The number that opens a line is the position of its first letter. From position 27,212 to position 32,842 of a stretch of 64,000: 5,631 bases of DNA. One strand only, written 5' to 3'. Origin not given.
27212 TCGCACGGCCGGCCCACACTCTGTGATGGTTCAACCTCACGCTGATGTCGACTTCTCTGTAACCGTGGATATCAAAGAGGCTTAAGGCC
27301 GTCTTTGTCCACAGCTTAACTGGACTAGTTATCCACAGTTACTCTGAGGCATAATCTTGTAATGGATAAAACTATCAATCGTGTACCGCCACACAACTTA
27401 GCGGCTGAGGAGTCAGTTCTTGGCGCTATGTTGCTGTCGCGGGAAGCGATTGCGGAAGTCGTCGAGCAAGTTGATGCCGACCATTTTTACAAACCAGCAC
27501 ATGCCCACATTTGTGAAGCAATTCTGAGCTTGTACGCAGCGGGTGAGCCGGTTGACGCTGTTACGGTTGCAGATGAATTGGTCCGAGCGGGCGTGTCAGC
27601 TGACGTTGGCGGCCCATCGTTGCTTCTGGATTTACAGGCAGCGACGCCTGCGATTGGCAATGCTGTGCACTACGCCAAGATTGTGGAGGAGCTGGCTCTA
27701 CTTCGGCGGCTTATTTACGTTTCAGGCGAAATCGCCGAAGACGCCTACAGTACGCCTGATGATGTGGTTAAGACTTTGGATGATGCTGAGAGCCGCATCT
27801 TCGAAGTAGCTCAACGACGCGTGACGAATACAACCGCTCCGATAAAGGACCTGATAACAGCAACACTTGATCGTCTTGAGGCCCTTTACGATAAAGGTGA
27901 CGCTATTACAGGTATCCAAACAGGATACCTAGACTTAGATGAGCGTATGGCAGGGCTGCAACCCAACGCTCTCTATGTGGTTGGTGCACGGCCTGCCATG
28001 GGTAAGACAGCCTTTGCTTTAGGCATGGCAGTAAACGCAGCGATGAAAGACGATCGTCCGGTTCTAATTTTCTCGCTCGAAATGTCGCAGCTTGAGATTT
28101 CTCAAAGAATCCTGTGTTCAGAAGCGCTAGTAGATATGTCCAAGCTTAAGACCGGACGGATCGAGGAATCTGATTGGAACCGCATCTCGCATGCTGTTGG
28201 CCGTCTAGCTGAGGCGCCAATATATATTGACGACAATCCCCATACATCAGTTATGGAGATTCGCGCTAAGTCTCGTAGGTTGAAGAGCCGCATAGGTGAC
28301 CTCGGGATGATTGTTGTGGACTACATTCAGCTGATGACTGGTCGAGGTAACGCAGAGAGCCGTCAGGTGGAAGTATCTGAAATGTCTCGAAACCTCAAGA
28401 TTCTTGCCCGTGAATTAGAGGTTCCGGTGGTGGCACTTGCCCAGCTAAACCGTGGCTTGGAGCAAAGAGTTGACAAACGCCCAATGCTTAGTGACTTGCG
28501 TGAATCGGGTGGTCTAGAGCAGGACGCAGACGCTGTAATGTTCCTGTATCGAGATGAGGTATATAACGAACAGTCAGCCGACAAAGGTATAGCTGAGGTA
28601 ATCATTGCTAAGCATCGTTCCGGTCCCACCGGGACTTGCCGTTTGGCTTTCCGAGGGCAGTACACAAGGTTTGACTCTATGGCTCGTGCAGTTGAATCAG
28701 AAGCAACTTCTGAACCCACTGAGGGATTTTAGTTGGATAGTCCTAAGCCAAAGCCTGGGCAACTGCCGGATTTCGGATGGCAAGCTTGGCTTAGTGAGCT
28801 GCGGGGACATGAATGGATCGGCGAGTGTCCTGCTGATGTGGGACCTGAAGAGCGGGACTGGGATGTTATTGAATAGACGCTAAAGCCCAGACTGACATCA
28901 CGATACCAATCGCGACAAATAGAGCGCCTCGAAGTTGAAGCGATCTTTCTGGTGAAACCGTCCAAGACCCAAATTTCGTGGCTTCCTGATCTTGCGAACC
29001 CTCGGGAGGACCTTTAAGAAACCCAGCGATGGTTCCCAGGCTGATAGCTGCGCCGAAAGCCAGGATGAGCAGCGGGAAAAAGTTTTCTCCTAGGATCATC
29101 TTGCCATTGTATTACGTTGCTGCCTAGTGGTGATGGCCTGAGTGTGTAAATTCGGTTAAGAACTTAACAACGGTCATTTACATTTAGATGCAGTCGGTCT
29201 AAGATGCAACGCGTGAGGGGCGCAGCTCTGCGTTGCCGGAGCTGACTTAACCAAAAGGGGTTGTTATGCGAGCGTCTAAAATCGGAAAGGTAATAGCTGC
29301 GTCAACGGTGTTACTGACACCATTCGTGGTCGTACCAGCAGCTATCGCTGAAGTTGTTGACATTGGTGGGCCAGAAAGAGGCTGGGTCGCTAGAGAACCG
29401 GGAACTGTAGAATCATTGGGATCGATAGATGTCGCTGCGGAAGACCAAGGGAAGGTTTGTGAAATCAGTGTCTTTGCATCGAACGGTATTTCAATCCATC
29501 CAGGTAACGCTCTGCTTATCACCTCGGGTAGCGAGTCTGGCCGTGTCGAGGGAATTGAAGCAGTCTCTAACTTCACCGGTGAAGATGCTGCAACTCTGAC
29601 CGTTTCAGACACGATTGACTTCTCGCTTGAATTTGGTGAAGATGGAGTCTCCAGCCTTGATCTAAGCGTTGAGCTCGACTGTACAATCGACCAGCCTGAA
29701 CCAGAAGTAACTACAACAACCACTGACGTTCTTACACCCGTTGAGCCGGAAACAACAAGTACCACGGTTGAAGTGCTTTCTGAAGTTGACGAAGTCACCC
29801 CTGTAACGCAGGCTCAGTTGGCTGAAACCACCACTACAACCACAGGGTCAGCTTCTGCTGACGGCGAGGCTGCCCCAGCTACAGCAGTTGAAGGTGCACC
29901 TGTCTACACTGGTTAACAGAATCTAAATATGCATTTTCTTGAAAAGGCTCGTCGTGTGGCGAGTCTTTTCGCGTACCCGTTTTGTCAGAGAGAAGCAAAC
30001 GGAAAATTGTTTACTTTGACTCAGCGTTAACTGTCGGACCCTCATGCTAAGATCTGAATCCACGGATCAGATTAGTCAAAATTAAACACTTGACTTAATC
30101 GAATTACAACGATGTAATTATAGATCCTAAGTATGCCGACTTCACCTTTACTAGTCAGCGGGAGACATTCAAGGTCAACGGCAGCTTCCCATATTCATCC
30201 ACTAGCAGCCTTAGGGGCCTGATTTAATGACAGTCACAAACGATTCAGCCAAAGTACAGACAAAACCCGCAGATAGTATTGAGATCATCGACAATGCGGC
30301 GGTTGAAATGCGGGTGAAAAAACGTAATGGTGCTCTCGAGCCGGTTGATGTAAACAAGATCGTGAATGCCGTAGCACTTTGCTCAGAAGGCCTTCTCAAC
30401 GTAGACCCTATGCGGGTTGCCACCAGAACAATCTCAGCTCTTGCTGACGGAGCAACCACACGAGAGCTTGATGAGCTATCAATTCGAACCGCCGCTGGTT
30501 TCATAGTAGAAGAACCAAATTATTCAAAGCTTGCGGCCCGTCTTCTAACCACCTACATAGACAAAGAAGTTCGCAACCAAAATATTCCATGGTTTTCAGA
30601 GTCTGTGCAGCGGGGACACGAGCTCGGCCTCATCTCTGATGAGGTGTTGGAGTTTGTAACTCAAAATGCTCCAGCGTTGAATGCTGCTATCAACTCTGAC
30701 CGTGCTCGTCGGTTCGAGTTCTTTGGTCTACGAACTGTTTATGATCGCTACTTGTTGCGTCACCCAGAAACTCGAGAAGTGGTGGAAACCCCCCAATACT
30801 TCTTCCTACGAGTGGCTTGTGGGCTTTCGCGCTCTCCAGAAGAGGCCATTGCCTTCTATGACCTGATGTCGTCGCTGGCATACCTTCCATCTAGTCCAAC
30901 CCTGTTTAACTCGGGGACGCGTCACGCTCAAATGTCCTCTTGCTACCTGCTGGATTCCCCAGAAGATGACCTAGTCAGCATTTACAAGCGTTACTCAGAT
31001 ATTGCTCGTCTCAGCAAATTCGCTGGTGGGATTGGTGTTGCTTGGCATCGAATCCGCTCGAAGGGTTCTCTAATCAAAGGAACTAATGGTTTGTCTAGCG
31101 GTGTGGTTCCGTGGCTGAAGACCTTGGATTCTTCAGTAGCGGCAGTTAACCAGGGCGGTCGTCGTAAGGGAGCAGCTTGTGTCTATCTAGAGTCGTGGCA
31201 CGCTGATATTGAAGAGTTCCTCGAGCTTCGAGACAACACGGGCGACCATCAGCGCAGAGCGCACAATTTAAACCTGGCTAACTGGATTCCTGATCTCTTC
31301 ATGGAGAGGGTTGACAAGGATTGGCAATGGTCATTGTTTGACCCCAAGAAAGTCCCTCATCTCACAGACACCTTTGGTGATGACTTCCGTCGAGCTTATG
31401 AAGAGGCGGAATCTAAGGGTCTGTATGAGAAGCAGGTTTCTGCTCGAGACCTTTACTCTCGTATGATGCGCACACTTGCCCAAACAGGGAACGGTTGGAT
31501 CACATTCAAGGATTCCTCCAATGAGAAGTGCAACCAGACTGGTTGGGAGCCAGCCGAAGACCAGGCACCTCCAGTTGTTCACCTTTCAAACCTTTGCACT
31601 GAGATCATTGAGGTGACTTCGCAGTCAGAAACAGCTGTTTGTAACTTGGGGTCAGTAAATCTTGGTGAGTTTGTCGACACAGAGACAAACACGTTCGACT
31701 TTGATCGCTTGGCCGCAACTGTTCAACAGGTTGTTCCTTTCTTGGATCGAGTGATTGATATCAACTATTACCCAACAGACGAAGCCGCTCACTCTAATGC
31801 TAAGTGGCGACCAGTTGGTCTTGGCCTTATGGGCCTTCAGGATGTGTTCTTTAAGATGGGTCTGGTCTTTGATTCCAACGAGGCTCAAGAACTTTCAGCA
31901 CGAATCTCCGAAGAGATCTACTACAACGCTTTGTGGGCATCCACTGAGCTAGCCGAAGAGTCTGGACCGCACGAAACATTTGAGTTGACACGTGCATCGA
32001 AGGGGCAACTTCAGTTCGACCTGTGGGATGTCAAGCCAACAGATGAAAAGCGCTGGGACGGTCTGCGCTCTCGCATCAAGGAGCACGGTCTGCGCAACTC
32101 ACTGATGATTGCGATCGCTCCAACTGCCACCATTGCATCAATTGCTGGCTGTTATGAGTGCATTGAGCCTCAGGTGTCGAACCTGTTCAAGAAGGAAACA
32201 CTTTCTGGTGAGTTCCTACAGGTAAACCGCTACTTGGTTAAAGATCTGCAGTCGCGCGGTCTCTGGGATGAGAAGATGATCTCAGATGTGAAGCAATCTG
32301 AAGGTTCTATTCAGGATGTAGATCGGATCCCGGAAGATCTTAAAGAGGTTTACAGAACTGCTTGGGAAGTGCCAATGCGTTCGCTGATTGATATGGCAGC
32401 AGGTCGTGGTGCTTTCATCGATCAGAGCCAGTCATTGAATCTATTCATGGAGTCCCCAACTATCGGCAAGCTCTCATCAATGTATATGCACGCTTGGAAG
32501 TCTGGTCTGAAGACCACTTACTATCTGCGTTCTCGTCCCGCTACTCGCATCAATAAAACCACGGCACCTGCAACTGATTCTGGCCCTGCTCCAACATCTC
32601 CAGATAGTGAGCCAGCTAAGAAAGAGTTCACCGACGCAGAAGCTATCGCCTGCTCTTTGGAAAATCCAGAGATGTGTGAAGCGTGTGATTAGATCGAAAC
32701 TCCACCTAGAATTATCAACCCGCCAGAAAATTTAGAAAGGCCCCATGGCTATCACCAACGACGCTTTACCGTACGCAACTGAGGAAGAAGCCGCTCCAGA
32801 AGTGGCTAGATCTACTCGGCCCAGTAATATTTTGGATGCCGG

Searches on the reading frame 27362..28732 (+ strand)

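Call 40: search_protein_families(library=pfam, proteins=[window:27362-28732:+], max_evalue=0.001)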
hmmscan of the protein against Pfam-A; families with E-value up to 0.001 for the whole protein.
window:27362-28732:+ (456 aa): 3 families
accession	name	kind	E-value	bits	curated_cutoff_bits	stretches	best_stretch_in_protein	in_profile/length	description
PF03796.21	DnaB_C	-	2.1e-106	355.4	27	1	184-438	1-254/255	DnaB-like helicase C terminal domain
PF00772.26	DnaB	-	2.4e-29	101.8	23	1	9-110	2-103/103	DnaB-like helicase N terminal domain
PF13481.12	AAA_25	-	3.7e-10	40.2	27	1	202-362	33-190/195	AAA domain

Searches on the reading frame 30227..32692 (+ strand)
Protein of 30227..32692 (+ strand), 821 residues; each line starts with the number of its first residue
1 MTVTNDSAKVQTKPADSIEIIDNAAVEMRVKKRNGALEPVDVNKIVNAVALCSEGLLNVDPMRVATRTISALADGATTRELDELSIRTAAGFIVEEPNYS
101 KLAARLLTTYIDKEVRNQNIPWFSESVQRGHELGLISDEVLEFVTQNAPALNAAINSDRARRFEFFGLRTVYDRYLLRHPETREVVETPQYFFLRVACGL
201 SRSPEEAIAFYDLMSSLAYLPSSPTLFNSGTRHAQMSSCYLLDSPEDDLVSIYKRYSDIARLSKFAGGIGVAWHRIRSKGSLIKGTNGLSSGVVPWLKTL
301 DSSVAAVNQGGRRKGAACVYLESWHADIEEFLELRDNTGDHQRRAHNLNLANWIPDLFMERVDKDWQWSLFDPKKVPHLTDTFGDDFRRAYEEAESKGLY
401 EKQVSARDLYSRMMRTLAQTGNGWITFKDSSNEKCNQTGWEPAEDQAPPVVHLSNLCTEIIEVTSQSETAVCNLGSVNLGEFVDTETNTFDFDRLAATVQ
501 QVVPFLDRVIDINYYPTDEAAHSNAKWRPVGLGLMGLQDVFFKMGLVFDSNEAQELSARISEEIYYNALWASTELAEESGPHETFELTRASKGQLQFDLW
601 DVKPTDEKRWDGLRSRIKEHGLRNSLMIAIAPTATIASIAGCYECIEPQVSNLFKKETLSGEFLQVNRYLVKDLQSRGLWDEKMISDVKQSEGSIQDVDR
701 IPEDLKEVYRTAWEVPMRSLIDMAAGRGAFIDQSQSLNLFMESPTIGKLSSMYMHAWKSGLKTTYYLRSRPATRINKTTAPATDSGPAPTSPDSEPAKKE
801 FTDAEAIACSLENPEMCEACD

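Call 40: search_protein_families(library=pfam, proteins=[window:30227-32692:+], max_evalue=0.001)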
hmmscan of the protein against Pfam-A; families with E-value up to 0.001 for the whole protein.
window:30227-32692:+ (821 aa): 3 families
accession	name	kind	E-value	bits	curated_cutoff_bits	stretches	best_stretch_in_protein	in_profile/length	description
PF02867.20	Ribonuc_red_lgC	-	9.5e-196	651.9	23.9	1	237-767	1-523/523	Ribonucleotide reductase, barrel domain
PF00317.26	Ribonuc_red_lgN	-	2.9e-22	79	28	1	162-233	2-76/77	Ribonucleotide reductase, all-alpha domain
PF03477.21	ATP-cone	-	1.6e-10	41.8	25.8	1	28-113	1-87/88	ATP cone domain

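Call 101: list_cluster_members(proteins=[window:30227-32692:+, window:32745-33824:+, window:27362-28732:+, window:1683-3653:-, window:5168-6253:-, window:25967-26407:+, window:26407-26847:+, window:26850-27296:+, window:50164-52047:-, window:49578-50162:+])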
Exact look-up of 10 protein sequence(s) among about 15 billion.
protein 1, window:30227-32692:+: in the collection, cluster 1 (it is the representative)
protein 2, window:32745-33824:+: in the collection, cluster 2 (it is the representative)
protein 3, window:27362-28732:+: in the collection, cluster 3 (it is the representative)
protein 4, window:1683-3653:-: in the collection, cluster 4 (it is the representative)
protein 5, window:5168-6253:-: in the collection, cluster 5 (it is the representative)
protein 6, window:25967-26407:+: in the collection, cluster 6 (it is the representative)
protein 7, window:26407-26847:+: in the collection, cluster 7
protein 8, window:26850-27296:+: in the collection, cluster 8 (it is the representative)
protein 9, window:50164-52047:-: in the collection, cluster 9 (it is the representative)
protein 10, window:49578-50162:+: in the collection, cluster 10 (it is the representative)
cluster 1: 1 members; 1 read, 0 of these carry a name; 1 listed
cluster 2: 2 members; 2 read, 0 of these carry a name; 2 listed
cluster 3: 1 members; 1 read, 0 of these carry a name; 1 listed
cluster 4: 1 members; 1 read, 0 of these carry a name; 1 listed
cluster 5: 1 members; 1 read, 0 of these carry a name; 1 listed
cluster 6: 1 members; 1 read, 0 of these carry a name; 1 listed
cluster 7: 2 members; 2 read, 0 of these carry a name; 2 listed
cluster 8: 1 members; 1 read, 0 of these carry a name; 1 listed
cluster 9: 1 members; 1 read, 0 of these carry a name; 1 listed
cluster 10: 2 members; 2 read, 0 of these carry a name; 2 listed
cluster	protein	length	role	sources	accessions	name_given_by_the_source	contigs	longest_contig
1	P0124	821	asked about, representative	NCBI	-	-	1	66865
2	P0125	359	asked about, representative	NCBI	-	-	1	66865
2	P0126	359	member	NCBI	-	-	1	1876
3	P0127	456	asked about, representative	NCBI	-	-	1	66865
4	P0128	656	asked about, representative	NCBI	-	-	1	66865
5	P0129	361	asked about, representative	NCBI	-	-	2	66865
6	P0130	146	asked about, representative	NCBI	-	-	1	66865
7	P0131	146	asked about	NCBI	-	-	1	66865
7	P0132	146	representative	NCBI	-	-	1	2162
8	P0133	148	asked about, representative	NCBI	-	-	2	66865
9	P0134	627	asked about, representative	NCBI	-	-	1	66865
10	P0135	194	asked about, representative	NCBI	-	-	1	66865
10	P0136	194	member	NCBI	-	-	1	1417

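Call 102: find_encoding_contigs(protein=P0136, flank=10000, max_places=5)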
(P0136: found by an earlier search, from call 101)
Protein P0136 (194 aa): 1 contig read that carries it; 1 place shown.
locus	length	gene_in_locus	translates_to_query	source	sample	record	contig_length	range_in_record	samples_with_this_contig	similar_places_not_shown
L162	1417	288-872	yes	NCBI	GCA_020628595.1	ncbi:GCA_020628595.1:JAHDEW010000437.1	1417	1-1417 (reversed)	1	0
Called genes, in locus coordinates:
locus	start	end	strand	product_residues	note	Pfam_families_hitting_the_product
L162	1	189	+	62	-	?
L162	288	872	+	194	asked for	-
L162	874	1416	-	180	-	?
